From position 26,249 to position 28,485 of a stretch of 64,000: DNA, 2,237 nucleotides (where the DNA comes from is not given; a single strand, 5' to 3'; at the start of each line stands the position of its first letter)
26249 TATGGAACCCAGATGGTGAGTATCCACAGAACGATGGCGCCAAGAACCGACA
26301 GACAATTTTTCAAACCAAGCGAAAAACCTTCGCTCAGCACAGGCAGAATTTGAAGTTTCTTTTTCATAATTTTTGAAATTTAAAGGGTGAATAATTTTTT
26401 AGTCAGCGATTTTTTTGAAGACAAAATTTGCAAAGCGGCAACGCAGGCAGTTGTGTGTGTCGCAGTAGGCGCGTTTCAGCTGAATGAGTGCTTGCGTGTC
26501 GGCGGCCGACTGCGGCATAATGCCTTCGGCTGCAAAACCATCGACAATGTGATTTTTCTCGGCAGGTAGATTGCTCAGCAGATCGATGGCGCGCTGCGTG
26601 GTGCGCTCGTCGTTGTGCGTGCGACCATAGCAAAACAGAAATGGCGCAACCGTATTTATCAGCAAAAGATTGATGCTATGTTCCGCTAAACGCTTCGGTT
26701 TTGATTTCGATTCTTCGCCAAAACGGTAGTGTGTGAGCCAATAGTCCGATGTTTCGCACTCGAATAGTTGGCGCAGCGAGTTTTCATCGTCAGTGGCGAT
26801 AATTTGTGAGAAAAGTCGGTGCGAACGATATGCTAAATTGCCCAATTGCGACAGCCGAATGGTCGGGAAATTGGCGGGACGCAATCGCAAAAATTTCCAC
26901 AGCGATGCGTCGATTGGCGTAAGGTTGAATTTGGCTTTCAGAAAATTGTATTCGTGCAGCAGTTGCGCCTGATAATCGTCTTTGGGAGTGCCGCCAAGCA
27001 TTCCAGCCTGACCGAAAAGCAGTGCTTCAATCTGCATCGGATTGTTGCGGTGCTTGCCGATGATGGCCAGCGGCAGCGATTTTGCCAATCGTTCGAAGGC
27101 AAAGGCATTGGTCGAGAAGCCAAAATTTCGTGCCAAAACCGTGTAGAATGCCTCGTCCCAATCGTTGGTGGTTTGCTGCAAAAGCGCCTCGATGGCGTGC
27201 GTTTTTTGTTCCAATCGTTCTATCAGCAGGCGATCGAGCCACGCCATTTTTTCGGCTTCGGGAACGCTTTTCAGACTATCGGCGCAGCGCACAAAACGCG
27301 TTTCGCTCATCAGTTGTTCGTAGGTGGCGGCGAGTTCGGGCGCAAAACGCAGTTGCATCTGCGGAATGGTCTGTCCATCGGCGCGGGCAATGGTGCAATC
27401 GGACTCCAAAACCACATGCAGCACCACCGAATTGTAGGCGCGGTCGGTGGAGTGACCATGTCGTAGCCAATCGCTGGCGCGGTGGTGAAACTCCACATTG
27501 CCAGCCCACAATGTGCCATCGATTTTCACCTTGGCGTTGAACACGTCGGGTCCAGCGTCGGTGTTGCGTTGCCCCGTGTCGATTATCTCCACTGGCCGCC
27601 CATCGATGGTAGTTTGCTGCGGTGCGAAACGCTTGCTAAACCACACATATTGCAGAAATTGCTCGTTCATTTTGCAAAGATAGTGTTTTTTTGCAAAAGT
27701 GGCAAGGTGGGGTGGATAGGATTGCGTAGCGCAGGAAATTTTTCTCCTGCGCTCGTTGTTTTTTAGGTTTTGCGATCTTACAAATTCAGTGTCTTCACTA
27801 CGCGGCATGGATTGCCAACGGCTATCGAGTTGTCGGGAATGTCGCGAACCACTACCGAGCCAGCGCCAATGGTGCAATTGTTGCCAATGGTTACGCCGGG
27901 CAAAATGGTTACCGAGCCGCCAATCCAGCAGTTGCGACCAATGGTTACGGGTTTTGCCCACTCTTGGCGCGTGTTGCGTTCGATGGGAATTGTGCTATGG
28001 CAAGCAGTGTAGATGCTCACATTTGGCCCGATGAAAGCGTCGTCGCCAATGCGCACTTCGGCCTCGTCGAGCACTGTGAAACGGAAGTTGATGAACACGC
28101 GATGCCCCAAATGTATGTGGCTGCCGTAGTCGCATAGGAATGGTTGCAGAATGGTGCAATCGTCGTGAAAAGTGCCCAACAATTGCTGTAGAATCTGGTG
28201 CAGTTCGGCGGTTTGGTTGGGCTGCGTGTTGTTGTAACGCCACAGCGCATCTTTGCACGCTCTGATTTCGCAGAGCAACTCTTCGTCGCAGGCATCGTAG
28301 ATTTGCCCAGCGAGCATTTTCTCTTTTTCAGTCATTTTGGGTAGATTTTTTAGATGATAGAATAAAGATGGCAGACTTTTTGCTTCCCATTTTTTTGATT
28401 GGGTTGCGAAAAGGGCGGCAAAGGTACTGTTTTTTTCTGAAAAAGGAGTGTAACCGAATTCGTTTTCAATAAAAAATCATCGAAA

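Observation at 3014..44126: Strongly over-represented word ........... (core of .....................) in both genes and spacers, in both orientations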

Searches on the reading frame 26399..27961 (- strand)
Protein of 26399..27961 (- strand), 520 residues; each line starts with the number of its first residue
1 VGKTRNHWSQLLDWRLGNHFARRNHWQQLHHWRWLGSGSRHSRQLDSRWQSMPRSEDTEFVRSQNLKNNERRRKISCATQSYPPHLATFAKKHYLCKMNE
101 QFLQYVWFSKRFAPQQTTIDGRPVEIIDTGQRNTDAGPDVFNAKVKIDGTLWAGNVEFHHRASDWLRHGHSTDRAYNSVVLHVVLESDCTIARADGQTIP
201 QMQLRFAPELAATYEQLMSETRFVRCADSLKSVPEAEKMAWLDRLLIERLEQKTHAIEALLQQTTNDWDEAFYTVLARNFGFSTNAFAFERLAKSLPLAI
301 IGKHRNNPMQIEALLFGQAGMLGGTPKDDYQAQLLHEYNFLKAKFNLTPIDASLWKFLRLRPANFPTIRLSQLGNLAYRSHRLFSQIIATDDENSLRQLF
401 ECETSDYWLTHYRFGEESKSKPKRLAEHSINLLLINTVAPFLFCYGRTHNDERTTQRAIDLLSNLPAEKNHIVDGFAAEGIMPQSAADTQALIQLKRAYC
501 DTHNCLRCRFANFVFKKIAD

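Call 65: search_protein_families(library=pfam, proteins=[window:26399-27961:-], max_evalue=0.00001)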
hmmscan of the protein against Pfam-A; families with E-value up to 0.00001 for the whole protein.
window:26399-27961:- (520 aa): 1 family
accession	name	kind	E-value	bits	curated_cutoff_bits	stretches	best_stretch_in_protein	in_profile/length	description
PF11013.13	DUF2851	-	1.1e-148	495.6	25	1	100-471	1-375/375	Protein of unknown function (DUF2851)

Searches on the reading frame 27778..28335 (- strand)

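Call 65: search_protein_families(library=pfam, proteins=[window:27778-28335:-], max_evalue=0.00001)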
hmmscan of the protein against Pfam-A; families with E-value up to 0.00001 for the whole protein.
window:27778-28335:- (185 aa): 3 families
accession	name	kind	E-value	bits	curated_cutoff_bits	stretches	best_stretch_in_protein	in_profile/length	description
PF12464.13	Mac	-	2.6e-15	56.8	22.1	1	6-55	1-51/53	Maltose acetyltransferase hexapeptide capping motif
PF00132.30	Hexapep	-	5.9e-15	54.7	27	1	130-162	2-34/36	Bacterial transferase hexapeptide (six repeats)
PF14602.12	Hexapep_2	-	4.8e-13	49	27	1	129-162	1-32/34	Hexapeptide repeat of succinyl-transferase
